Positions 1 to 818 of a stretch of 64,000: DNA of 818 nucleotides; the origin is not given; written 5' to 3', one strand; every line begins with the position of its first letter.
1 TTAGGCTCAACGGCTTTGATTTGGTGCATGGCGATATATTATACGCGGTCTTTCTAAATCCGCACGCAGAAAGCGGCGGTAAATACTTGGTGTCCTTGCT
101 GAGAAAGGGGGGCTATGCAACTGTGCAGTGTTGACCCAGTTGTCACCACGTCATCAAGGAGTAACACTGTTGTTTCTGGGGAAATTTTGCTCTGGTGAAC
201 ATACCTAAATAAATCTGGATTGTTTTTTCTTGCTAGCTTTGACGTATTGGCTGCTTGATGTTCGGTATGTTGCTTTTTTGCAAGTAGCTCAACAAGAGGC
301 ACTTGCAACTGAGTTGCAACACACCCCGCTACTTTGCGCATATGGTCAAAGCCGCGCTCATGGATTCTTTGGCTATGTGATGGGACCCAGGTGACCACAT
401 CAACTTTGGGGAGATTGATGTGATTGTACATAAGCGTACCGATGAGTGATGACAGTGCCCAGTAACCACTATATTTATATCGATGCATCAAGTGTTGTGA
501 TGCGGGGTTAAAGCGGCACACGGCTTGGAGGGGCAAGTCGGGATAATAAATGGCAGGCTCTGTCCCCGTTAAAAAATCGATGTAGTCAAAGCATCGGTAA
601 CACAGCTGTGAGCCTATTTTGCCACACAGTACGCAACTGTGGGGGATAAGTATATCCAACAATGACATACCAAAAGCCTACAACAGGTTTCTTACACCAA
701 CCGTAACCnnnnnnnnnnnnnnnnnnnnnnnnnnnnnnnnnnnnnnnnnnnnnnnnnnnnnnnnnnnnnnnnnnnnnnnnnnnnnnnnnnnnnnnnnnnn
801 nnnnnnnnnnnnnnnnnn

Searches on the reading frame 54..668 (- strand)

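Call 24: search_protein_families(library=pfam, proteins=[window:54-668:-], max_evalue=0.001)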
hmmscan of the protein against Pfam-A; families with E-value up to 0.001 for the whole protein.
window:54-668:- (204 aa): 2 families
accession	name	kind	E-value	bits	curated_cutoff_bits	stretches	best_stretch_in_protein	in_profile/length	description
PF00156.33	Pribosyltran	-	2e-07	30.9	26.3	1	113-195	43-117/158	Phosphoribosyl transferase domain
PF18912.6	DZR_2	-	5.4e-05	23.4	27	1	3-34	1-35/56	Double zinc ribbon domain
